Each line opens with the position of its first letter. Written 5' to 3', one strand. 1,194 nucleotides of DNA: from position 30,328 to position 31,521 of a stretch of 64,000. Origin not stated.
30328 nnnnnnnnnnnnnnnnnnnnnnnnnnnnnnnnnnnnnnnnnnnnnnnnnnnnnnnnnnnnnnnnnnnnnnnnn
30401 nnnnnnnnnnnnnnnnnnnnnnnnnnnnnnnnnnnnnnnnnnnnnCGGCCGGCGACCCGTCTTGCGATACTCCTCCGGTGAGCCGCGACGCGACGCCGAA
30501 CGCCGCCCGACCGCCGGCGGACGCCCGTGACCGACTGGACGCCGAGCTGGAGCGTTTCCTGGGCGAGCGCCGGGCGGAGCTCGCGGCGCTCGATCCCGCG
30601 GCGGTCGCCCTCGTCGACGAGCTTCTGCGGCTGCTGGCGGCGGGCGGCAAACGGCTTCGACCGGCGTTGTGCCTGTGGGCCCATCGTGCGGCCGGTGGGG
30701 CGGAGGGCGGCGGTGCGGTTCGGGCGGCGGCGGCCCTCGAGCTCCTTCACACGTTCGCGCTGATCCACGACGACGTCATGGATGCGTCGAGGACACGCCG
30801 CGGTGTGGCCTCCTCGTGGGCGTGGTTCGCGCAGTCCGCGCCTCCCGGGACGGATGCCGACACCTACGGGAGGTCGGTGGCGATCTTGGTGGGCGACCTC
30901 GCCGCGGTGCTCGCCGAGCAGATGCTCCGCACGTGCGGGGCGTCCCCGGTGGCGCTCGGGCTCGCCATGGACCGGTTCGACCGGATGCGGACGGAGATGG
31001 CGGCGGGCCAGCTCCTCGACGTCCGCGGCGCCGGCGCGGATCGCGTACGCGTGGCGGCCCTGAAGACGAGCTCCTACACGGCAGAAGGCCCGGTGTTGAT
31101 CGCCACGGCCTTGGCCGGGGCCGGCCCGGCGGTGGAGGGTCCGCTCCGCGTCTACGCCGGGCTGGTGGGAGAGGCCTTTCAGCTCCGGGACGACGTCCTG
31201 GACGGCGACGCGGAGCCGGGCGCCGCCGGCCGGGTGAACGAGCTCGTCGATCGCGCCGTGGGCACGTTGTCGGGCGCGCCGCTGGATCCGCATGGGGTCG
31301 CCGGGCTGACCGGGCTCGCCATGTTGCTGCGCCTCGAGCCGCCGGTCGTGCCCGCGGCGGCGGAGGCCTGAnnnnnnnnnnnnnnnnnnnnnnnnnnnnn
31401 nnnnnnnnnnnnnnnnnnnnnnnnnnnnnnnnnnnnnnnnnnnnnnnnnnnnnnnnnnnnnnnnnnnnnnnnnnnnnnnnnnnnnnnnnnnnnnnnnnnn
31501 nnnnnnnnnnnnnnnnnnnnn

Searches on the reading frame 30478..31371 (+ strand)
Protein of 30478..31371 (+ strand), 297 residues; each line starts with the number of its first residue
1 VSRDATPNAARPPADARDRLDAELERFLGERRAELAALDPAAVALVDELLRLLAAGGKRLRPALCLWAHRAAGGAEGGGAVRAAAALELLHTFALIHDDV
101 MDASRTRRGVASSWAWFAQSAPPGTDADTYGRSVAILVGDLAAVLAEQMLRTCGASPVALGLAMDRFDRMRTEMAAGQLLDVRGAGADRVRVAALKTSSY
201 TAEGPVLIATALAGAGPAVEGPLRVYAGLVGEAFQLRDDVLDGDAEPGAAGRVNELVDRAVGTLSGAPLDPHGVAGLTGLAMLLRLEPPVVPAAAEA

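Call 15: search_protein_families(library=pfam, proteins=[window:30478-31371:+], max_evalue=0.001)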
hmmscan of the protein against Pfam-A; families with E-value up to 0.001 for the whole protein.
window:30478-31371:+ (297 aa): 1 family
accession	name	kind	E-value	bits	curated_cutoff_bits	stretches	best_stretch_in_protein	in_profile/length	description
PF00348.22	polyprenyl_synt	-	2e-33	116.1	27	1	49-252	7-200/251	Polyprenyl synthetase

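Call 38: search_protein_families(library=ncbifam, proteins=[window:30478-31371:+], max_evalue=0.00001)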
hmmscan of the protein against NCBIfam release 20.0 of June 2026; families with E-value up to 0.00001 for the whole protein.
window:30478-31371:+ (297 aa): 16 families
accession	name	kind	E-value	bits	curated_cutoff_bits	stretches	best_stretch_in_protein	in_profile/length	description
NF041169.1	f2_encap_cargo4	exception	4.4e-41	141.2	450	1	43-247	35-229/334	family 2 encapsulin nanocompartment cargo protein polyprenyl transferase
NF042416.1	GFPPS_Mycobact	equivalog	3.5e-40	138.1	600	1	20-251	5-247/350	bifunctional (2E,6E)-farnesyl/geranyl diphosphate synthase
NF040698.1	IdsA_Meth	equivalog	2.3e-23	82.9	468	1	34-242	21-221/328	short chain isoprenyl diphosphate synthase IdsA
NF045485.1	FPPsyn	subfamily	3.5e-23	82.2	275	1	45-244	25-221/288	farnesyl diphosphate synthase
NF045549.1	GGPPsyn_IdsB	equivalog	7.9e-20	71.2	475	1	54-252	62-250/346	geranylgeranyl diphosphate synthase IdsB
NF041003.1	GGPP_syn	equivalog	1e-19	70.8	500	1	45-242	28-218/326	geranylgeranyl diphosphate synthase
NF008140.0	PRK10888.1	equivalog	2.7e-19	69.6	412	1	43-251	29-224/323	octaprenyl diphosphate synthase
NF045685.1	GGPPSynCrtE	equivalog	3.6e-19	68.9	460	1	51-246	36-228/293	geranylgeranyl diphosphate synthase CrtE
NF042417.1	NPPPS_Mycobact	equivalog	2.3e-18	66.3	600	1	41-253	40-238/335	nonaprenyl/(2E,6E)-farnesyl/geranylgeranyl diphosphat synthase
NF040789.2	gerfarn_diphsyn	equivalog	9.7e-16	57.9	560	1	81-244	85-240/345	geranylfarnesyl diphosphate synthase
TIGR02749.1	prenyl_cyano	equivalog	2e-13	50.1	383.2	1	23-242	13-218/322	solanesyl diphosphate synthase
TIGR02748.1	GerC3_HepT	equivalog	2.5e-13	49.8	456.55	1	43-242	29-214/319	heptaprenyl diphosphate synthase component II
NF040936.1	hexpp_archaea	equivalog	4.7e-12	45.8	400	1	51-242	35-204/275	hexaprenyl pyrophosphate synthase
NF045628.1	HxpDPsynlarge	equivalog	1.7e-11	43.7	500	1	51-117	29-94/311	hexaprenyl-diphosphate synthase large subunit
NF040627.1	GFPS_Meth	equivalog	7.4e-11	42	600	1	53-242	36-209/285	geranylfarnesyl diphosphate synthase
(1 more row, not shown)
